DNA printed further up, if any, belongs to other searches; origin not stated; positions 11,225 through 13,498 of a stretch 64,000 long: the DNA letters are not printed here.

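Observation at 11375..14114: Single-polypeptide fusion of an LLM-class flavin/F420 oxidoreductase with a MenA/UbiA prenyltransferase, next to MenG/UbiE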

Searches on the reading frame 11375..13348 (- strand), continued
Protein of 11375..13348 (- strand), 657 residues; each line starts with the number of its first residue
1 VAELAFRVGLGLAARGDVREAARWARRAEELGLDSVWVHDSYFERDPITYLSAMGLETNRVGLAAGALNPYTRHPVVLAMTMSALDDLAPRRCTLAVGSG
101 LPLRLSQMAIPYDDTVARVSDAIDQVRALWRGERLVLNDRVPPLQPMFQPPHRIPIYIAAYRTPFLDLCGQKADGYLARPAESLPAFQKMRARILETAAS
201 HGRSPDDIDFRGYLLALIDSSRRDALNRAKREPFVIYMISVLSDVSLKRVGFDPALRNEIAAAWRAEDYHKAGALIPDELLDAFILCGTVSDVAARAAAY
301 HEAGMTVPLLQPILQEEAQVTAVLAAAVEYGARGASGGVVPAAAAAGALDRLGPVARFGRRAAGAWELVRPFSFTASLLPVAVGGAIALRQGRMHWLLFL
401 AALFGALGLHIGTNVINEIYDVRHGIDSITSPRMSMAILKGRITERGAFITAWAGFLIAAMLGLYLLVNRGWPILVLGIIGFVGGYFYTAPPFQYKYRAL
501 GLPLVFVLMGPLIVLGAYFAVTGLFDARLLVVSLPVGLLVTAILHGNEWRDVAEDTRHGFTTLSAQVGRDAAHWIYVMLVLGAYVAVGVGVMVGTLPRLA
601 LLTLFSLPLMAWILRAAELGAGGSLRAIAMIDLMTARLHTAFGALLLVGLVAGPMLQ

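Call 9: find_related_loci(query=window:11375-13348:-, collection=genome_contigs, flank=8000)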
Query window:11375-13348:- (657 aa) in genome_contigs; peptide patterns used: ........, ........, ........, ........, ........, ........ (x = any residue, [..] = any of these).
301 stretches matched a pattern; 272 encode a relative of the query (tblastn E <= 1e-3); the best 80 are kept; 80 distinct loci.
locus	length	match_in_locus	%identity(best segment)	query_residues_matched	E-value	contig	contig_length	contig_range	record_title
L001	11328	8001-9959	81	1-657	0e+0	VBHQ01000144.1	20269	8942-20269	MAG: Chloroflexi bacterium isolate CF_108 14_1009_09_20cm_scaffold_22350, whole genome shotgun sequence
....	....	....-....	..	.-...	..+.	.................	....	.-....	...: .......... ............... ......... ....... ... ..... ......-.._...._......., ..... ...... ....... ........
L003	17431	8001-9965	81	1-653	0e+0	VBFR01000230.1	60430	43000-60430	MAG: Chloroflexi bacterium isolate CF_57 14_0929_12_20cm_scaffold_1484, whole genome shotgun sequence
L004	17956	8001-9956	82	1-653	0e+0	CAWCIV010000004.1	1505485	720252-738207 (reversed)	MAG: uncultured Chloroflexia bacterium isolate MFD04580.bin.2.20 genome assembly, contig: contig_9153, whole genome shot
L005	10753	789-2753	80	1-653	0e+0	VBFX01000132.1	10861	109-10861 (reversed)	MAG: Chloroflexi bacterium isolate CF_63 14_1009_02_40cm_scaffold_10838, whole genome shotgun sequence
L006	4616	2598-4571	79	3-657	0e+0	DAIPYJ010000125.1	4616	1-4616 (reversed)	MAG TPA_asm: Candidatus Dormiibacterota bacterium isolate CTOTU3119 NODE_5686_length_4616_cov_4.430388, whole genome sho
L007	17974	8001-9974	80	1-653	0e+0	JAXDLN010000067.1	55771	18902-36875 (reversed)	MAG: Chloroflexota bacterium isolate BP_619 scaffold_6192999, whole genome shotgun sequence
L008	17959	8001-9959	81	1-653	0e+0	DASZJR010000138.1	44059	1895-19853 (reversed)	MAG TPA_asm: Candidatus Dormiibacterota bacterium isolate SMAG_U6634 k141_2814059, whole genome shotgun sequence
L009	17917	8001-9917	82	1-642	0e+0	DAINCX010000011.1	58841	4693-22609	MAG TPA_asm: Candidatus Dormiibacterota bacterium isolate CTOTU41355 NODE_158_length_58841_cov_19.785136, whole genome s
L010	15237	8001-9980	80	1-657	0e+0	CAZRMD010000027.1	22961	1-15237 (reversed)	MAG TPA_asm: uncultured Actinomycetes bacterium isolate SRP272529_co2_28 genome assembly, contig: NODE_3568_length_22961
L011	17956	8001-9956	81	1-653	0e+0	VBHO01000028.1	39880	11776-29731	MAG: Chloroflexi bacterium isolate CF_106 14_1009_12_40cm_scaffold_2505, whole genome shotgun sequence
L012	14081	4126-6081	81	1-653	0e+0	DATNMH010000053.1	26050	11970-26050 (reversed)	MAG TPA_asm: Candidatus Acidoferrum sp. isolate SMAG_U11474 k141_350311, whole genome shotgun sequence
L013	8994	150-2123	82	1-657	0e+0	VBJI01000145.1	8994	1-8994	MAG: Chloroflexi bacterium isolate CF_152 14_1009_09_20cm_scaffold_25368, whole genome shotgun sequence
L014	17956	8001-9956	81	1-653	0e+0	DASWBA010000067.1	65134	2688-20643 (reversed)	MAG TPA_asm: Candidatus Dormiibacterota bacterium isolate SMAG_U2670 k141_674966, whole genome shotgun sequence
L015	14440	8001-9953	82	1-653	0e+0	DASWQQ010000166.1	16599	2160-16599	MAG TPA_asm: Candidatus Dormiibacterota bacterium isolate SMAG_U3499 k141_1513185, whole genome shotgun sequence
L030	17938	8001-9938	65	8-651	0e+0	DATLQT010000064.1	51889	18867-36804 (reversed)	MAG TPA_asm: Candidatus Dormiibacterota bacterium isolate SMAG_U13885 k141_394440, whole genome shotgun sequence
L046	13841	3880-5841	59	1-641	0e+0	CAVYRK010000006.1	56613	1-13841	MAG: uncultured Actinomycetota bacterium isolate MFD06085.bin.2.1 genome assembly, contig: contig_4696, whole genome sho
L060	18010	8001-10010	58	1-652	0e+0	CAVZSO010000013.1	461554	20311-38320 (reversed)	MAG: uncultured Chloroflexia bacterium isolate MFD00392.bin.2.404 genome assembly, contig: contig_8220, whole genome sho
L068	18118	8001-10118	55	1-650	0e+0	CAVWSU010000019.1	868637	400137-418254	MAG: uncultured Chloroflexia bacterium isolate MFD01299.bin.2.23 genome assembly, contig: contig_7831, whole genome shot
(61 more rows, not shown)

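Call 13: find_encoding_contigs(protein=window:11375-13348:-, flank=10000, max_places=3)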
Protein window:11375-13348:- (657 aa): 3 contigs read that carry it; 3 places shown.
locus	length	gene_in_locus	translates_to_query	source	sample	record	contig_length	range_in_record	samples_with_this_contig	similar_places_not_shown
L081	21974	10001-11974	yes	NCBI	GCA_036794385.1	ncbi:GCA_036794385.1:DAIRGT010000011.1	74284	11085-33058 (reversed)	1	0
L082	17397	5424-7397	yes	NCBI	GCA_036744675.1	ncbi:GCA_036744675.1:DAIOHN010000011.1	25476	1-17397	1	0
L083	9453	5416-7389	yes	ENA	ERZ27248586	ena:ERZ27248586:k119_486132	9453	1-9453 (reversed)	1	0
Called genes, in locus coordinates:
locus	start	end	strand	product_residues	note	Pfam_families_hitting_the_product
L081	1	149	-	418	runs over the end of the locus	PF02720:DUF222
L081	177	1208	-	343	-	PF13191:AAA_16 (weak), PF07728:AAA_5 (weak), PF01078:Mg_chelatase (weak), PF17863:AAA_lid_2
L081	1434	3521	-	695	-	PF07728:AAA_5 (weak), PF01078:Mg_chelatase (weak), PF17863:AAA_lid_2, PF26791:AAPxQ, PF00092:VWA, PF13519:VWA_2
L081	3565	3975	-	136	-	-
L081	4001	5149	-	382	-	PF02771:Acyl-CoA_dh_N, PF02770:Acyl-CoA_dh_M, PF00441:Acyl-CoA_dh_1, PF08028:Acyl-CoA_dh_2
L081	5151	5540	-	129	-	PF03061:4HBT (weak)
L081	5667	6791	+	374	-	PF08448:PAS_4 (faint), PF00512:HisKA, PF02518:HATPase_c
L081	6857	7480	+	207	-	PF02660:G3P_acyltransf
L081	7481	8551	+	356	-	PF02558:ApbA, PF08546:ApbA_C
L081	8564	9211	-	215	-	PF01066:CDP-OH_P_transf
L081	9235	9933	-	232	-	PF01209:Ubie_methyltran, PF13489:Methyltransf_23, PF13847:Methyltransf_31, PF08241:Methyltransf_11, PF08242:Methyltransf_12, PF13649:Methyltransf_25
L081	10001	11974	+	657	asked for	PF00296:Bac_luciferase, PF01040:UbiA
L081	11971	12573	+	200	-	PF02517:Rce1-like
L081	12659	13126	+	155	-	PF00156:Pribosyltran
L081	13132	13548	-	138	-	PF00072:Response_reg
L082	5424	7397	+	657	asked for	PF00296:Bac_luciferase, PF01040:UbiA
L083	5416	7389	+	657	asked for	PF00296:Bac_luciferase, PF01040:UbiA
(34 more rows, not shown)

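Call 17: search_protein_representatives(protein=window:11375-13348:-)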
Query: 657 residues. Proteins with E-value up to 0.001 (for the whole library): 14389; up to 1e-10: 5378; up to 1e-30: 417. The best 150 are listed.
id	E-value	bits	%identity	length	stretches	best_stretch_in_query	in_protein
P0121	1.4e-222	757.1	57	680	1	1-652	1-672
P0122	7.6e-150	516.8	57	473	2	324-653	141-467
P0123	5.6e-139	480.9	70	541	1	7-315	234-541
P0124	3.0e-137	475.2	98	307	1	394-620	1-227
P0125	2.9e-126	438.9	55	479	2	319-653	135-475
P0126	1.3e-110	387.2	57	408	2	340-653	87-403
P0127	1.7e-95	337.3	60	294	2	1-160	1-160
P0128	2.2e-94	333.6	63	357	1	7-270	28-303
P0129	1.3e-85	304.7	61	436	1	219-517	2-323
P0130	3.3e-85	303.3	60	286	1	3-251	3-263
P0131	3.2e-84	300.0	58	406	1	2-251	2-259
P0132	5.6e-82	292.6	68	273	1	1-200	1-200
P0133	6.1e-82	292.5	57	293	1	142-411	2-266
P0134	5.4e-79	282.7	56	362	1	166-469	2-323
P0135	3.2e-78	280.2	67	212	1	108-315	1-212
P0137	1.3e-76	274.9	45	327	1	12-329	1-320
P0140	1.0e-74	268.6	45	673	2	170-611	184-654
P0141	7.5e-70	252.5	48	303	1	363-651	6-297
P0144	1.5e-68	248.2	48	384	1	358-651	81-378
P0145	1.3e-66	241.9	39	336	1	7-330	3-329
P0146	1.7e-65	238.2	48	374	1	355-653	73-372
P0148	1.3e-64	235.2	52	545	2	63-365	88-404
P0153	7.4e-61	222.8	49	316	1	351-651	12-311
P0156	1.4e-59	218.6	40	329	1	7-318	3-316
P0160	1.7e-58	215.0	35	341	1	6-326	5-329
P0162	1.1e-57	212.4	40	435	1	354-656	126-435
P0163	4.2e-57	210.4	41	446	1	363-656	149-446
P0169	1.3e-55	205.5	41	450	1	364-656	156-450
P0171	1.4e-55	205.4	50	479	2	6-292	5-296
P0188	3.3e-52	194.2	42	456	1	358-655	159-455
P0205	8.2e-48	179.7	39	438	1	366-651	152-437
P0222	4.7e-46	173.9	41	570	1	349-649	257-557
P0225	1.5e-45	172.3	41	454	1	364-655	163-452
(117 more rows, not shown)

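Call 18: search_protein_families(library=pfam, proteins=[P0140, P0162, P0163, P0169, P0188, P0222, P0144, P0146, P0137, P0123], max_evalue=0.01)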
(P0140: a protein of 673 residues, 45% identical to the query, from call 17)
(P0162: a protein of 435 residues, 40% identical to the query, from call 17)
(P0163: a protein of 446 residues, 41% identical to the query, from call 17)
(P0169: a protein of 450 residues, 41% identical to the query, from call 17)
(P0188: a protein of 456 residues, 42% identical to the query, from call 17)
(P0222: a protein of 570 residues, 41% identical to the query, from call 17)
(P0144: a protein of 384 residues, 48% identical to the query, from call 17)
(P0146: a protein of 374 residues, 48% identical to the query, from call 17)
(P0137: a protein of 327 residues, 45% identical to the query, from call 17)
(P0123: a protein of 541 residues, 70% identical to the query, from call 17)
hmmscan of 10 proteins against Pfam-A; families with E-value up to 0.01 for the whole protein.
P0140 (673 aa): 1 family
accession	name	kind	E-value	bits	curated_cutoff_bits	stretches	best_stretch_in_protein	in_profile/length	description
PF01040.23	UbiA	-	4.5e-05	23.3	34.2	1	416-563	2-136/250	UbiA prenyltransferase family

P0162 (435 aa): 1 family
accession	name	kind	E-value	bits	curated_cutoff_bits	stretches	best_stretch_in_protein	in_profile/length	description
PF01040.23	UbiA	-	1.1e-29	103.9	34.2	1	172-403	16-240/250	UbiA prenyltransferase family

P0163 (446 aa): 1 family
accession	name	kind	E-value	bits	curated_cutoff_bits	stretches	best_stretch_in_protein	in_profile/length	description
PF01040.23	UbiA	-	2.3e-31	109.4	34.2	1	169-418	3-244/250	UbiA prenyltransferase family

P0169 (450 aa): 2 families
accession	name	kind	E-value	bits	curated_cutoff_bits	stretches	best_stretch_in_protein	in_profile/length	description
PF01040.23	UbiA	-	6.3e-30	104.7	34.2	1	172-404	2-226/250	UbiA prenyltransferase family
PF01243.27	PNPOx_N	-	5.9e-05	23.9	28.1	1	8-93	1-83/120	Pyridoxamine 5'-phosphate oxidase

P0188 (456 aa): 3 families
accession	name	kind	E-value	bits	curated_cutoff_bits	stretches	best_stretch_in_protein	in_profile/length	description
PF01040.23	UbiA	-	8.6e-32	110.8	34.2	1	180-427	2-239/250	UbiA prenyltransferase family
PF07883.17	Cupin_2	-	3.7e-12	46.2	27.2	1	47-113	3-69/70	Cupin domain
PF02311.25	AraC_binding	-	9.9e-05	22.5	21.1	1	54-108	15-69/135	AraC-like ligand binding domain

P0222 (570 aa): 2 families
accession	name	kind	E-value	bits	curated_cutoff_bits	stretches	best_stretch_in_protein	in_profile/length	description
PF01040.23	UbiA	-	2.1e-39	135.7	34.2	1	289-532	3-236/250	UbiA prenyltransferase family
PF00528.27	BPD_transp_1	-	5.5e-19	69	26.4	1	83-256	2-181/184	Binding-protein-dependent transport system inner membrane component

P0144 (384 aa): 6 families
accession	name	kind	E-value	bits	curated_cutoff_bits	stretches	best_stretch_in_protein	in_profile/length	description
PF01040.23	UbiA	-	1.8e-33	116.3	34.2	1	103-337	2-227/250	UbiA prenyltransferase family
PF12728.13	HTH_17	-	4.1e-15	56.2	27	1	16-64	2-50/51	Helix-turn-helix domain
PF13384.12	HTH_23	-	0.005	17.1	24.6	0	15-38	17-40/50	Homeodomain-like domain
PF13309.12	HTH_22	-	0.0051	17.3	29.6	0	18-36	44-62/63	HTH domain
PF12840.13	HTH_20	-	0.0052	17.2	27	0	14-37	17-40/51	Helix-turn-helix domain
PF08281.18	Sigma70_r4_2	-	0.0056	16.7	25.7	0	16-40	27-51/54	Sigma-70, region 4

P0146 (374 aa): 1 family
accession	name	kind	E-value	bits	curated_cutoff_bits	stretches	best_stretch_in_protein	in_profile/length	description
PF01040.23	UbiA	-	1.6e-17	64.1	34.2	2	97-207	2-106/250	UbiA prenyltransferase family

P0137 (327 aa): 1 family
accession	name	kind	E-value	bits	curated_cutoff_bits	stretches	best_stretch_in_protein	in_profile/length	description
PF00296.26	Bac_luciferase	-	6.1e-51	174.1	27.9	1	4-297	18-313/314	Luciferase-like monooxygenase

P0123 (541 aa): 2 families
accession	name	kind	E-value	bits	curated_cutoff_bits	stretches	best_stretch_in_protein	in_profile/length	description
PF00296.26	Bac_luciferase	-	1.2e-53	183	27.9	1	238-531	14-312/314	Luciferase-like monooxygenase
PF19871.4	DUF6344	-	0.0071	16.9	35.6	0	416-431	5-18/34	Family of unknown function (DUF6344)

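Call 19: find_encoding_contigs(protein=P0137, flank=6000, max_places=4)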
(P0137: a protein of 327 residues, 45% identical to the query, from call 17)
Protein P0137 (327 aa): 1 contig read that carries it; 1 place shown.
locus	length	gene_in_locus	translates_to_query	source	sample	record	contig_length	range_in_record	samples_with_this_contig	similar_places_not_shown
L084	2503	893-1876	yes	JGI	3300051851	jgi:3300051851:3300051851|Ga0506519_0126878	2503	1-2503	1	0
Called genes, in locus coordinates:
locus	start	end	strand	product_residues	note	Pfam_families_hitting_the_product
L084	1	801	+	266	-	?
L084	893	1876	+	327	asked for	PF00296:Bac_luciferase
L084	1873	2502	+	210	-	?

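Call 20: search_protein_families(library=pfam, proteins=[L084:1873-2502:+, L084:1-801:+, P0145, P0156, P0160, P0205, P0225, P0121, P0148, P0171], max_evalue=0.01)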
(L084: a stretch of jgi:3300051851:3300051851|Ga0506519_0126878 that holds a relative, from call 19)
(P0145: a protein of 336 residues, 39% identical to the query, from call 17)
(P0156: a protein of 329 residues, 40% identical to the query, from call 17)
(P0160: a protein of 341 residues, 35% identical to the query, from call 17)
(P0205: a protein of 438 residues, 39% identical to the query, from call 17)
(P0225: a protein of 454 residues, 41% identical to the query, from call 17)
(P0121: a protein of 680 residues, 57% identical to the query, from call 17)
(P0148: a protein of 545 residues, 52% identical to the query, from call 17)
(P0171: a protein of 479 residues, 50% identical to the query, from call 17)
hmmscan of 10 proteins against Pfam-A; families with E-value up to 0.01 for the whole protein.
L084:1873-2502:+ (210 aa): 2 families
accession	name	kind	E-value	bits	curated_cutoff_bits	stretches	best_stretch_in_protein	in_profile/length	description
PF07969.17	Amidohydro_3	-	1.3e-30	107.7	29.7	1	57-205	2-149/472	Amidohydrolase family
PF22039.1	HUTI_composite_bact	-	0.0052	16.8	25.5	0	30-49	2-21/26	Imidazolonepropionase-like composite domain, bacteria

L084:1-801:+ (266 aa): 1 family
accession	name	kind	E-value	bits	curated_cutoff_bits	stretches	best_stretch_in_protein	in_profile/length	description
PF00296.26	Bac_luciferase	-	1.4e-35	123.6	27.9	1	1-193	69-245/314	Luciferase-like monooxygenase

P0145 (336 aa): 1 family
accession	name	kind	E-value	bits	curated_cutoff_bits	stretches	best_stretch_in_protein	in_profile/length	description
PF00296.26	Bac_luciferase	-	2.1e-56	192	27.9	1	12-303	20-311/314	Luciferase-like monooxygenase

P0156 (329 aa): 1 family
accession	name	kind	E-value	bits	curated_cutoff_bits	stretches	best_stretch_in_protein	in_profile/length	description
PF00296.26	Bac_luciferase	-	1.1e-52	179.8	27.9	1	7-303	14-312/314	Luciferase-like monooxygenase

P0160 (341 aa): 1 family
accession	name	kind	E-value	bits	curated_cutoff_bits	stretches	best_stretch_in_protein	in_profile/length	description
PF00296.26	Bac_luciferase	-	4.3e-65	220.6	27.9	1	16-308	21-312/314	Luciferase-like monooxygenase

P0205 (438 aa): 2 families
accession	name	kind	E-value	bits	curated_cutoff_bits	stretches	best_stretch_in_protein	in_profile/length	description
PF01040.23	UbiA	-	2e-27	96.5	34.2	1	165-400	3-227/250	UbiA prenyltransferase family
PF01243.27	PNPOx_N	-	0.00043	21.1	28.1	1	4-116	1-110/120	Pyridoxamine 5'-phosphate oxidase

P0225 (454 aa): 2 families
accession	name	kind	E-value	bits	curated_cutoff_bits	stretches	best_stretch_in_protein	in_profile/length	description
PF01040.23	UbiA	-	3.1e-32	112.3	34.2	1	178-409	2-228/250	UbiA prenyltransferase family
PF01243.27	PNPOx_N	-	1.1e-05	26.2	28.1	1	11-104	4-92/120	Pyridoxamine 5'-phosphate oxidase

P0121 (680 aa): 2 families
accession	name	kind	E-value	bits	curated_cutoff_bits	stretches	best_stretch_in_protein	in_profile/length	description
PF00296.26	Bac_luciferase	-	4.9e-45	154.7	27.9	1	14-309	18-313/314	Luciferase-like monooxygenase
PF01040.23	UbiA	-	3.5e-32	112.1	34.2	1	400-631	3-225/250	UbiA prenyltransferase family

P0148 (545 aa): 1 family
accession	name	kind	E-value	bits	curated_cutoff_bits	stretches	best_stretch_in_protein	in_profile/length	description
PF00296.26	Bac_luciferase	-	2.9e-21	76.6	27.9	1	85-332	67-308/314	Luciferase-like monooxygenase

P0171 (479 aa): 1 family
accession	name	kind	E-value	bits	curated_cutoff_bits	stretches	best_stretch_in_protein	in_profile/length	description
PF00296.26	Bac_luciferase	-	3.6e-13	50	27.9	2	14-101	18-105/314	Luciferase-like monooxygenase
